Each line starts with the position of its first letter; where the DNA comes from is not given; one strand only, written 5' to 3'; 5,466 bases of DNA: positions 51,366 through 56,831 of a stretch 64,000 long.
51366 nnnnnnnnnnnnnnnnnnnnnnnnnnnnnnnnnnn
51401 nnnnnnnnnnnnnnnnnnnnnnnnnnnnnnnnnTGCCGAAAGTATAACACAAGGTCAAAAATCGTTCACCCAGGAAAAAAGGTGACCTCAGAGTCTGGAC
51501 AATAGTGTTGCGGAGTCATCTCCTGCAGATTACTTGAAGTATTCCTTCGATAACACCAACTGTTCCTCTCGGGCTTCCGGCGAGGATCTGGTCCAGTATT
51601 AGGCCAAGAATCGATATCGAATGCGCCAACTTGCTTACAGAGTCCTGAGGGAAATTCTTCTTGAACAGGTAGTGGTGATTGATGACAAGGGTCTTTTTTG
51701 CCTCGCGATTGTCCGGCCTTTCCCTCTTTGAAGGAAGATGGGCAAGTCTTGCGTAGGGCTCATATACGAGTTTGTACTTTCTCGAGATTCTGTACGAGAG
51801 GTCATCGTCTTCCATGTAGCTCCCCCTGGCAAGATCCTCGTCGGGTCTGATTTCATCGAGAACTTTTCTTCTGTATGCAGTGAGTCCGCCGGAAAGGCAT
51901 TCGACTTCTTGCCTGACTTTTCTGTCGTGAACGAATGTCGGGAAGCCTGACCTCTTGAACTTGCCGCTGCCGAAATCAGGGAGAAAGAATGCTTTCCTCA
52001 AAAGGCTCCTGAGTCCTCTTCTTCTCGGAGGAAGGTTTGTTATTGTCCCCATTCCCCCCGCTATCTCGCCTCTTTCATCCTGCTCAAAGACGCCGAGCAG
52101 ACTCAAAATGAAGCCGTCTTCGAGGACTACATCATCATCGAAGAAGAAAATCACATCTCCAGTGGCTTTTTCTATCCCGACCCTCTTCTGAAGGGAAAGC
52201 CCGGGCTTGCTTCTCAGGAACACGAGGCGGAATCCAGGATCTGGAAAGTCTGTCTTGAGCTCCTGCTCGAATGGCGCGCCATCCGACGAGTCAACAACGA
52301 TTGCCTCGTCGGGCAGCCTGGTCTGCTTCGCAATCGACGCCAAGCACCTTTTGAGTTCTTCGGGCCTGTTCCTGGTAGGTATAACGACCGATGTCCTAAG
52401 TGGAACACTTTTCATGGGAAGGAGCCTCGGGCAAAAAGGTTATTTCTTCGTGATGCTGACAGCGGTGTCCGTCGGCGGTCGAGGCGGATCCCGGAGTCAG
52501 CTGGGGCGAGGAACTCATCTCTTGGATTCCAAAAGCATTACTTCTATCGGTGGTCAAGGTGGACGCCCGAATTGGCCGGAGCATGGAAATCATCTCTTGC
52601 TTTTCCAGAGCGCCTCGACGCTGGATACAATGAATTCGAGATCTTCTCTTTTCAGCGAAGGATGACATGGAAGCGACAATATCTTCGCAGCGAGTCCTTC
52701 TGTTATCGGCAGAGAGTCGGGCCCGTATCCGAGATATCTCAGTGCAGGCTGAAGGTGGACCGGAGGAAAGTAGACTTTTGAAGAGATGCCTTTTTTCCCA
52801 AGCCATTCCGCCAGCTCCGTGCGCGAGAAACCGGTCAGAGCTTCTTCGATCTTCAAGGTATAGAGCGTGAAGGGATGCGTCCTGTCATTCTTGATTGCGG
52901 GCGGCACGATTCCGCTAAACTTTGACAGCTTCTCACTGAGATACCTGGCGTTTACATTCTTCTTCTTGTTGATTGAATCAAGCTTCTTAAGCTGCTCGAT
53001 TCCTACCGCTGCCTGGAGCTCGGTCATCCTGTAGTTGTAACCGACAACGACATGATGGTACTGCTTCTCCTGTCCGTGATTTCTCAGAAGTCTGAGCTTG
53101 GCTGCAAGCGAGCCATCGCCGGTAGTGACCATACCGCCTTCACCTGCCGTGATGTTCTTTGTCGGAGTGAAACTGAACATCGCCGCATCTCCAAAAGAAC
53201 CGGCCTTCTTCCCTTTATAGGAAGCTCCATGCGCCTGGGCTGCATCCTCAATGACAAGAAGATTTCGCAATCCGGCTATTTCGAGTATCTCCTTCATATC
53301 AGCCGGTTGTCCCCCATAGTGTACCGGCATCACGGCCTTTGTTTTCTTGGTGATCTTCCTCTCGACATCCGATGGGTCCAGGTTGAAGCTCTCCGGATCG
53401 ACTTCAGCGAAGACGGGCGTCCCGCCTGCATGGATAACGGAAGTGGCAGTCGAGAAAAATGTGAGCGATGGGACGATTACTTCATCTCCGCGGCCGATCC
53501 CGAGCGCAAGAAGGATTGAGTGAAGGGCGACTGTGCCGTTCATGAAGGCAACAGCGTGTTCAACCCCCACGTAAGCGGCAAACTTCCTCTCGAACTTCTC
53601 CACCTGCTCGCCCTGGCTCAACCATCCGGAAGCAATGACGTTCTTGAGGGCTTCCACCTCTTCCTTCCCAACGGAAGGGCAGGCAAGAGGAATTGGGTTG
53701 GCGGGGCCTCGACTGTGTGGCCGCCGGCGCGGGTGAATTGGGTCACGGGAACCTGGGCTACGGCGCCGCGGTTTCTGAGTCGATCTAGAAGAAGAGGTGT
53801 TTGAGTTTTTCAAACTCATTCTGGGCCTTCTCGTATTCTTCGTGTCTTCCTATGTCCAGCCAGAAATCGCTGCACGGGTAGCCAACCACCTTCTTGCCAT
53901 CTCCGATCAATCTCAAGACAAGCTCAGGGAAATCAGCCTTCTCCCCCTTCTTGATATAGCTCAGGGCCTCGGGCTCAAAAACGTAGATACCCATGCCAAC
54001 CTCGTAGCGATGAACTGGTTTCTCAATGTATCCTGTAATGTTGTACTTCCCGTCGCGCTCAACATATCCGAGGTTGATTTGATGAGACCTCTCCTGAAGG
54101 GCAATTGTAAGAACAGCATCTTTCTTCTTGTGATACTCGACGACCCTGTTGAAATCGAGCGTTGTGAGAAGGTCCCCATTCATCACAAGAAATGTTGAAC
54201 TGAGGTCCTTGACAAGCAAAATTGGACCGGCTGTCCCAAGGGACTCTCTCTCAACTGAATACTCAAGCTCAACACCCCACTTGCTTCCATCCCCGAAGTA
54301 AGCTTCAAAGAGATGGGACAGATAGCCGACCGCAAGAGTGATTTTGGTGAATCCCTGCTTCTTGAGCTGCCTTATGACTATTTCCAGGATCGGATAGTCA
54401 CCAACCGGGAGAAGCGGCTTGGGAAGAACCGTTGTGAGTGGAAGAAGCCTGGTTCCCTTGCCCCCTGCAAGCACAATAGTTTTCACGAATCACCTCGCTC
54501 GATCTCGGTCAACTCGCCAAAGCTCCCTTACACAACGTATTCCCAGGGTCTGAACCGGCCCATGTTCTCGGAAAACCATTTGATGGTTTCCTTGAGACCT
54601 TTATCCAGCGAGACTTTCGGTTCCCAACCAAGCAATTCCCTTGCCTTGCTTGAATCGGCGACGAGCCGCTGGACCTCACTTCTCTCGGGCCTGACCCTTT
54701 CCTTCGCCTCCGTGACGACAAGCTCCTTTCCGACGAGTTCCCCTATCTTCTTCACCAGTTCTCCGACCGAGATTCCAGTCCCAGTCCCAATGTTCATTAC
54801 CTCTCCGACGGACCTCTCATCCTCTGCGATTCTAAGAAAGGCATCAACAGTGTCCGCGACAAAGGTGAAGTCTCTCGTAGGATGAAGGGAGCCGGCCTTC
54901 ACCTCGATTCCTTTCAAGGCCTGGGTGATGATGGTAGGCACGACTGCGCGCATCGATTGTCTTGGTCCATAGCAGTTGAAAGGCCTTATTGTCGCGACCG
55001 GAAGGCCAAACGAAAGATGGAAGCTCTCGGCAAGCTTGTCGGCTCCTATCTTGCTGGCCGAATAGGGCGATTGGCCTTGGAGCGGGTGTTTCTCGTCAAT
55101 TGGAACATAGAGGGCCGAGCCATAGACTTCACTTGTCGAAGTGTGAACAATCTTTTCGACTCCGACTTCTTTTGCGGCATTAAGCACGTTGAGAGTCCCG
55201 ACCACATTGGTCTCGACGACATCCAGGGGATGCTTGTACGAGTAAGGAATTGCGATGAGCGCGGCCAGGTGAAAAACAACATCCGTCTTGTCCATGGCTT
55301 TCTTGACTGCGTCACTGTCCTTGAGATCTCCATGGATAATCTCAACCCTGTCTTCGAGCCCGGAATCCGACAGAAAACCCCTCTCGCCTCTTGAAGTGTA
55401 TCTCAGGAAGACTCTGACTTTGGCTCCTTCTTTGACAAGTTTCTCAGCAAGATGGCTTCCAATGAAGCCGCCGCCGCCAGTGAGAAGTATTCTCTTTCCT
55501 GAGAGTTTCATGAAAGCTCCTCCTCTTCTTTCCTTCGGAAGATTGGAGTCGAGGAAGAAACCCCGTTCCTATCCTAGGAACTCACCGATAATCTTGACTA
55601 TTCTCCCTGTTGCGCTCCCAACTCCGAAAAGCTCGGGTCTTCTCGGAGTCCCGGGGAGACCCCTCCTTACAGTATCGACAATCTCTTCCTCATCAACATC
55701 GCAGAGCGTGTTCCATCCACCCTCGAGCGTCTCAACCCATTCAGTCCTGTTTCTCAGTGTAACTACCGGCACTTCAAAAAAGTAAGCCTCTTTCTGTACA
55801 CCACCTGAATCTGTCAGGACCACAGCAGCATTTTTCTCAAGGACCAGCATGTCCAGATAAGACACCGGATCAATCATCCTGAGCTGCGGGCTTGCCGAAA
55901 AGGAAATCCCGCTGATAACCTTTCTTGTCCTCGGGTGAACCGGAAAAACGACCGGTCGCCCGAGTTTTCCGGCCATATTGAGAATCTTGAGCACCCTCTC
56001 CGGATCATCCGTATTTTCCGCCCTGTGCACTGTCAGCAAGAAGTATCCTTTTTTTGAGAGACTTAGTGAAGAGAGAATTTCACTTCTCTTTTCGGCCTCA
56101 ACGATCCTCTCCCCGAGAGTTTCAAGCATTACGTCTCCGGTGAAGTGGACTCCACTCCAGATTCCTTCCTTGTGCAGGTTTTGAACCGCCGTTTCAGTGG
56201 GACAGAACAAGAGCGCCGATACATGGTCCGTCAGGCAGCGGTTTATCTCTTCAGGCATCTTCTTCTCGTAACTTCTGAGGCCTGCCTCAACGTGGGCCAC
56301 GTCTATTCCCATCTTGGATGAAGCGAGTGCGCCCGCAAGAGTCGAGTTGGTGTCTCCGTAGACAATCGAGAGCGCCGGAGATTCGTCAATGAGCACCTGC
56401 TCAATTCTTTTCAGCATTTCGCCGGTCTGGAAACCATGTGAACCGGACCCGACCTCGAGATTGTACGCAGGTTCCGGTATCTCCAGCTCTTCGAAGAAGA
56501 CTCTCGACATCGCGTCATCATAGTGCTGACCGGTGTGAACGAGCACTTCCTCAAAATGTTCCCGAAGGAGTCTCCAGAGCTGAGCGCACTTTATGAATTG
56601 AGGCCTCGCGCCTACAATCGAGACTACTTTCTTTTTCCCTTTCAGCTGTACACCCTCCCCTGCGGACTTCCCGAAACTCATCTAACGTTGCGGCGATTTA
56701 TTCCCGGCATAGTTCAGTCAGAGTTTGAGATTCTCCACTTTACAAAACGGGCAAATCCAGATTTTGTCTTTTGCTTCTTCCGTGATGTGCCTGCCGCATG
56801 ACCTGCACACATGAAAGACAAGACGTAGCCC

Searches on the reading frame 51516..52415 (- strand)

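Call 8: search_protein_families(library=pfam, proteins=[window:51516-52415:-], max_evalue=0.001)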
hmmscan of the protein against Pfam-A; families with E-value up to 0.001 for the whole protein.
window:51516-52415:- (299 aa): 2 families
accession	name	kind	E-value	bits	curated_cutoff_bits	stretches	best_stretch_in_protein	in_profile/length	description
PF00535.33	Glycos_transf_2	-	1.8e-24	87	23.3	1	9-189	1-167/168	Glycosyl transferase family 2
PF13641.12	Glyco_tranf_2_3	-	5.8e-18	66.2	27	1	8-227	3-212/230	Glycosyltransferase like family 2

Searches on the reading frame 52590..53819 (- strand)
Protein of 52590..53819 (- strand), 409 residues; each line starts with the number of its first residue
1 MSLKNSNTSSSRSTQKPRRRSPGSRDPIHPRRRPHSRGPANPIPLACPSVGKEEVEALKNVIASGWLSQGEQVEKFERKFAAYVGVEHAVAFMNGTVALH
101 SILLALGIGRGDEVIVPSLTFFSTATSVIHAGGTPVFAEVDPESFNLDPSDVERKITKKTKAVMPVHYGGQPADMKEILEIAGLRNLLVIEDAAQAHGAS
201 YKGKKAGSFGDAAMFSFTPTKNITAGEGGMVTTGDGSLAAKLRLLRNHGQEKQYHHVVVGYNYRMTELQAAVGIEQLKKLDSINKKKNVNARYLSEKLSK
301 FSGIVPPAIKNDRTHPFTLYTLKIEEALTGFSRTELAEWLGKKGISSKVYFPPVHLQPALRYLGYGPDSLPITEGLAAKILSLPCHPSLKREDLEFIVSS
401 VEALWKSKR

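Call 8: search_protein_families(library=pfam, proteins=[window:52590-53819:-], max_evalue=0.001)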
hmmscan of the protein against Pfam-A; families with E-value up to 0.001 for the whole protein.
window:52590-53819:- (409 aa): 5 families
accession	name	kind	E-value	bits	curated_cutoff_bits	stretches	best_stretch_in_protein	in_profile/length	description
PF01041.23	DegT_DnrJ_EryC1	-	2.5e-128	428.7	19.8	1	50-401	3-359/360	DegT/DnrJ/EryC1/StrS aminotransferase family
PF00155.27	Aminotran_1_2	-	3.7e-10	40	19.7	1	73-164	44-151/361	Aminotransferase class I and II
PF01212.27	Beta_elim_lyase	-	2.9e-08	33.8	27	1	71-306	32-273/288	Beta-eliminating lyase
PF01053.26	Cys_Met_Meta_PP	-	4.9e-05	22.5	27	1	73-200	54-181/381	Cys/Met metabolism PLP-dependent enzyme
PF00266.25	Aminotran_5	-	0.00066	19.2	21.5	0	71-198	43-181/371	Aminotransferase class-V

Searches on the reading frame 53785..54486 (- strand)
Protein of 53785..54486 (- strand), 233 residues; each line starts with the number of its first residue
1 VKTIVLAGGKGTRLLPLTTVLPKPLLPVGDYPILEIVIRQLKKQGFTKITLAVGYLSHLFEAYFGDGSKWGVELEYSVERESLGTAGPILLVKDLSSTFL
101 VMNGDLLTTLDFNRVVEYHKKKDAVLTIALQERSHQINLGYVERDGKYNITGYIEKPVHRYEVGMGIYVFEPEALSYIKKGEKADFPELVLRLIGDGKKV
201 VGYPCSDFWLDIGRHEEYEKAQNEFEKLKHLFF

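Call 8: search_protein_families(library=pfam, proteins=[window:53785-54486:-], max_evalue=0.001)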
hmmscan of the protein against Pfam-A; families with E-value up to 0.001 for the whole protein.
window:53785-54486:- (233 aa): 2 families
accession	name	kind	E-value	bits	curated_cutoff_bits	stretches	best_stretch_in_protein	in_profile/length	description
PF00483.29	NTP_transferase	-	1.3e-46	159.6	21.2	1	2-226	1-243/245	Nucleotidyl transferase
PF12804.13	NTP_transf_3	-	5.7e-08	33.5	27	1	4-68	2-60/160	MobA-like NTP transferase domain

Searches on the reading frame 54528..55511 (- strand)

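Call 8: search_protein_families(library=pfam, proteins=[window:54528-55511:-], max_evalue=0.001)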
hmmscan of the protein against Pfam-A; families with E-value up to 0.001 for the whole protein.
window:54528-55511:- (327 aa): 10 families
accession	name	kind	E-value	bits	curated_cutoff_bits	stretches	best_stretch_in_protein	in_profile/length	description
PF16363.11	GDP_Man_Dehyd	-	3.5e-74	250.7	27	1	9-309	1-332/332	GDP-mannose 4,6 dehydratase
PF01370.27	Epimerase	-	9.8e-58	195.8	20.9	1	8-242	1-240/240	NAD dependent epimerase/dehydratase family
PF01073.25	3Beta_HSD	-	3.4e-25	89.1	22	1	10-224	2-224/280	3-beta hydroxysteroid dehydrogenase/isomerase family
PF02719.21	Polysacc_synt_2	-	1.9e-21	77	20.2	1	8-264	1-251/293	Polysaccharide biosynthesis protein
PF07993.18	NAD_binding_4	-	2.5e-18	66.6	20.1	1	10-182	1-209/258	Male sterility protein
PF13460.12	NAD_binding_10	-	8.1e-14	52.3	27.2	1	12-133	1-105/184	NAD(P)H-binding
PF05368.20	NmrA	-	4.5e-12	46.6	27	1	6-126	3-107/298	NmrA-like family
PF04321.23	RmlD_sub_bind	-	4.5e-11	42.8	27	1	7-157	2-132/287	RmlD substrate binding domain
PF00106.31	adh_short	-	1.9e-10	41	26.6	1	6-166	1-165/195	short chain dehydrogenase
PF08659.16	KR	-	0.00034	21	22.6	1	8-83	3-89/180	KR domain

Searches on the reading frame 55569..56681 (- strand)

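Call 8: search_protein_families(library=pfam, proteins=[window:55569-56681:-], max_evalue=0.001)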
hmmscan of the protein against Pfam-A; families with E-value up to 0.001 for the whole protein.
window:55569-56681:- (370 aa): 1 family
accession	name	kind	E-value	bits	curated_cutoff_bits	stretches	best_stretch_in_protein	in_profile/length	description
PF02350.25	Epimerase_2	-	1.8e-102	343.2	30.6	1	41-365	7-346/347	UDP-N-acetylglucosamine 2-epimerase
